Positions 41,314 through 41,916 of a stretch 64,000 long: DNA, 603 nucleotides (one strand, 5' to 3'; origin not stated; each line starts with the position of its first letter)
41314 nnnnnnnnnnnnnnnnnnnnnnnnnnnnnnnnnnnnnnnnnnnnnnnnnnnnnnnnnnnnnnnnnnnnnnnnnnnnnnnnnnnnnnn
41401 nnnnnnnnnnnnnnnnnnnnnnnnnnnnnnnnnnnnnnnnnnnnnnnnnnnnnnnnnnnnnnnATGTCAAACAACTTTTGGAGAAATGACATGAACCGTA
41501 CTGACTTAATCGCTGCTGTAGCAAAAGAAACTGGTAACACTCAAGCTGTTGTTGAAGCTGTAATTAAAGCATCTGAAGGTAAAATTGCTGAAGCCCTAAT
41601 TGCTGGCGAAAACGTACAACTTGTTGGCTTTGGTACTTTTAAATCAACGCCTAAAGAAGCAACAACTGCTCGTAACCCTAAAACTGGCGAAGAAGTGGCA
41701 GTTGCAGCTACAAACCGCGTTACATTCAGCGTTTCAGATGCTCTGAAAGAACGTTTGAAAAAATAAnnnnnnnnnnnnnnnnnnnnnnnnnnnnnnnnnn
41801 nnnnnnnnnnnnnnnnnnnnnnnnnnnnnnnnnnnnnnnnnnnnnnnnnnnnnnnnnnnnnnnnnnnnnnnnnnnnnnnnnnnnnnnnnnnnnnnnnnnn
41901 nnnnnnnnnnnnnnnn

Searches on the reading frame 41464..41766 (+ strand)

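Call 8: search_protein_families(library=phrogs, proteins=[window:41464-41766:+], max_evalue=0.001)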
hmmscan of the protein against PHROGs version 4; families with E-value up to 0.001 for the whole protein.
window:41464-41766:+ (100 aa): 2 families
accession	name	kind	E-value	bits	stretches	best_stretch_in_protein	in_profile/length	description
phrog_379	-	DNA, RNA and nucleotide metabolism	7.4e-30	104.3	1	8-99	28-119/138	DNA binding protein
phrog_38608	-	unknown function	9.6e-07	29.7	1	13-93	5-85/248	-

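Call 65: search_protein_families(library=pfam, proteins=[window:41491-41766:+], max_evalue=0.01)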
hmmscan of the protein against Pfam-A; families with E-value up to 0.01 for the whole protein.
window:41491-41766:+ (91 aa): 2 families
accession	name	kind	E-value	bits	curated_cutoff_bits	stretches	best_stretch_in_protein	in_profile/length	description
PF00216.26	Bac_DNA_binding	-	6.8e-27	94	22.4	1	1-89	1-89/90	Bacterial DNA-binding protein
PF18291.6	HU-HIG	-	3.1e-09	37.4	26.2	1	2-91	33-120/125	HU domain fused to wHTH, Ig, or Glycine-rich motif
